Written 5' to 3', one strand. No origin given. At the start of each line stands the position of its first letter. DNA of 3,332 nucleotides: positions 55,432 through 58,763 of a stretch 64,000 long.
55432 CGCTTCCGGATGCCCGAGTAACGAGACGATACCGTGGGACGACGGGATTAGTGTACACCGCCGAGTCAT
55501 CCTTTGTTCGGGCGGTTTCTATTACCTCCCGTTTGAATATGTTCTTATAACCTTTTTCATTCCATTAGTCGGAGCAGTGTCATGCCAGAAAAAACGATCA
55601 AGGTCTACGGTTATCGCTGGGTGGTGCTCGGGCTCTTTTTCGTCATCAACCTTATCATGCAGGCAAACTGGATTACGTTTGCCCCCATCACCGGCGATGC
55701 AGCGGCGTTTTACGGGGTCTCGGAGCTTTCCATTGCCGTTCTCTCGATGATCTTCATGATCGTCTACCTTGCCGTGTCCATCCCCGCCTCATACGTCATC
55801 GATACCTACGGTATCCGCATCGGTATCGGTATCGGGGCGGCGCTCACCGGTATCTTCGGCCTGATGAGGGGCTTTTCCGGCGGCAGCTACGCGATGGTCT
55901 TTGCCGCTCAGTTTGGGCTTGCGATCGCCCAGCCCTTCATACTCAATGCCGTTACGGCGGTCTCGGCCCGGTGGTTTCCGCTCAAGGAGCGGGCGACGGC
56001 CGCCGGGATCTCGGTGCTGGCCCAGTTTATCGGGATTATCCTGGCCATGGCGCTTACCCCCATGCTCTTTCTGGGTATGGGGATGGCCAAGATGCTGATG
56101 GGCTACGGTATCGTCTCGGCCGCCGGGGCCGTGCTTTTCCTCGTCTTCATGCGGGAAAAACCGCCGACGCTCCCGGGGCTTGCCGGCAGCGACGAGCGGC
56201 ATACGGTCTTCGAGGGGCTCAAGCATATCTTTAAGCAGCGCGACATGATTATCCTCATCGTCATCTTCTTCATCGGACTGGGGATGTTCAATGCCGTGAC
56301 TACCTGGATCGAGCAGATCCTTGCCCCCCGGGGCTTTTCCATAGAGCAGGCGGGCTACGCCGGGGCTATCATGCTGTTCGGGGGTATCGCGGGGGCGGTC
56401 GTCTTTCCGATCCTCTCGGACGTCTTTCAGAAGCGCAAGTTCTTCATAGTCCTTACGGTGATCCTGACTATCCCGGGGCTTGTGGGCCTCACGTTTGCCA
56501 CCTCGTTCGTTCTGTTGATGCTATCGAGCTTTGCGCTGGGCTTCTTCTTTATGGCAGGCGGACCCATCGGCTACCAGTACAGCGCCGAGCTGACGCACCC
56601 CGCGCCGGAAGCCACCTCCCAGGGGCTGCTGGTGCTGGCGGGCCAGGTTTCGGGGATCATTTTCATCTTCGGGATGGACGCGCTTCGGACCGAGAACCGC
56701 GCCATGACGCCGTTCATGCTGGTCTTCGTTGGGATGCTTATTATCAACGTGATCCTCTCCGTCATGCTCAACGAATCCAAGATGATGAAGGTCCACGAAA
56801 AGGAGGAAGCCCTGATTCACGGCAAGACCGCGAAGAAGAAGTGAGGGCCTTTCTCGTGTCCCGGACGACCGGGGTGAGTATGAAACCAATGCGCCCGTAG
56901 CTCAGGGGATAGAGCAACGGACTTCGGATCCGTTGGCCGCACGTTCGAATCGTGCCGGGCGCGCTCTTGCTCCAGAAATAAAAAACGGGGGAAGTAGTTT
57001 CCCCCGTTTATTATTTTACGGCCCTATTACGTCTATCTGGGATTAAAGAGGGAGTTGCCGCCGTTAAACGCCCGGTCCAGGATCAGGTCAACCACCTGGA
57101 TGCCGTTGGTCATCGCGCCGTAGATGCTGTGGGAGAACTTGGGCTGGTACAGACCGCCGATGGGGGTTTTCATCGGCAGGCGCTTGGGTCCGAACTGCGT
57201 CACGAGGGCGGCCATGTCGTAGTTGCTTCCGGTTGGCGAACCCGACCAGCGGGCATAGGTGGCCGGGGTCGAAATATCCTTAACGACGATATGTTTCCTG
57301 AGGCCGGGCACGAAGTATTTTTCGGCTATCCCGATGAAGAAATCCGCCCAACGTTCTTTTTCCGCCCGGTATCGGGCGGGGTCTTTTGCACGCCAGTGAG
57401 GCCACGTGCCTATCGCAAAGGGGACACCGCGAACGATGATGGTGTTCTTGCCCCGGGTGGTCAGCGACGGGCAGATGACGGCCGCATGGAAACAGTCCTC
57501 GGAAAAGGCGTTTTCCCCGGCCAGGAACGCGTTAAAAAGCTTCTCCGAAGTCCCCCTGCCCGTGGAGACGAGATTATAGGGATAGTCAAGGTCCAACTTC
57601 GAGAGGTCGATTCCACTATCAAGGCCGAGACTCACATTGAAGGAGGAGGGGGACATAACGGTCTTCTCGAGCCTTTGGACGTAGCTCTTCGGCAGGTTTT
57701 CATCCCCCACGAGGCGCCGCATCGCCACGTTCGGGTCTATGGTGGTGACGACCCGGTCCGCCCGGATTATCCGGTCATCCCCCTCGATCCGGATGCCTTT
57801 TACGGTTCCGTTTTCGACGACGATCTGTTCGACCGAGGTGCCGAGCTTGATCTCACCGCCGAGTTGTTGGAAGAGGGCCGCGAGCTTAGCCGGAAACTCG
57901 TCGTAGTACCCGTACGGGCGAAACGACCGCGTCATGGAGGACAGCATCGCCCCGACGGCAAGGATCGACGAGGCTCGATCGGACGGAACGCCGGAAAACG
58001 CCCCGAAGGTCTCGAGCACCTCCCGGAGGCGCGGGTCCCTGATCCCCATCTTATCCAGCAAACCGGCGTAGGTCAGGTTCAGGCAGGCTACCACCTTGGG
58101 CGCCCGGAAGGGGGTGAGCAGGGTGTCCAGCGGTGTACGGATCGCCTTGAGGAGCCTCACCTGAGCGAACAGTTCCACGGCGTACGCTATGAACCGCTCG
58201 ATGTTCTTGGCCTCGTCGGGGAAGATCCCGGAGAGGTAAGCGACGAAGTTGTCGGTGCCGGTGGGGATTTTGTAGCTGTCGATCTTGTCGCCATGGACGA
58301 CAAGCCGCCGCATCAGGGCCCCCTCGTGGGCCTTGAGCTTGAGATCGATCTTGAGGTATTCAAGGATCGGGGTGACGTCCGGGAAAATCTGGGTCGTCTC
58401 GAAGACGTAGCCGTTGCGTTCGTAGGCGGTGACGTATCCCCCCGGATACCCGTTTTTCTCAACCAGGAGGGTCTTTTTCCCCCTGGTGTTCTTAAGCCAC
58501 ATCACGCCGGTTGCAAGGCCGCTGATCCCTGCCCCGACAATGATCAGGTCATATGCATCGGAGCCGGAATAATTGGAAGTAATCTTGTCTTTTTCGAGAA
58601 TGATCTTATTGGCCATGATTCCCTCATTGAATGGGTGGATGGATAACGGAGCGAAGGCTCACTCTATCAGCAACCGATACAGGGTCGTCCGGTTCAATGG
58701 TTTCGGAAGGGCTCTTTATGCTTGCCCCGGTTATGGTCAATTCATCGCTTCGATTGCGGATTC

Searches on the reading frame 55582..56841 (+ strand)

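Call 81: search_protein_families(library=pfam, proteins=[window:55582-56841:+], max_evalue=0.00001)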
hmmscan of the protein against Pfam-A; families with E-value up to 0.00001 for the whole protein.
window:55582-56841:+ (420 aa): 1 family
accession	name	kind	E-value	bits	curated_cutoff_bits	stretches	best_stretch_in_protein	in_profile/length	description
PF07690.21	MFS_1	-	1e-33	117.2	33.4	1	20-361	2-346/347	Major Facilitator Superfamily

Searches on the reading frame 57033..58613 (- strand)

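Call 81: search_protein_families(library=pfam, proteins=[window:57033-58613:-], max_evalue=0.00001)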
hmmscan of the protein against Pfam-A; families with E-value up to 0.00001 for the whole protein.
window:57033-58613:- (526 aa): 3 families
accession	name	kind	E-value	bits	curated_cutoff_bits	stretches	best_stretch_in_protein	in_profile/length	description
PF01593.30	Amino_oxidase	-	1.5e-11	44.7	19.8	1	31-335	2-295/443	Flavin containing amine oxidoreductase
PF01266.30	DAO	-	8.8e-09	35.8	27.9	1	22-302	1-213/353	FAD dependent oxidoreductase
PF13450.12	NAD_binding_8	-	4.9e-08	33.6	21.9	1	25-73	1-47/68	NAD(P)-binding Rossmann-like domain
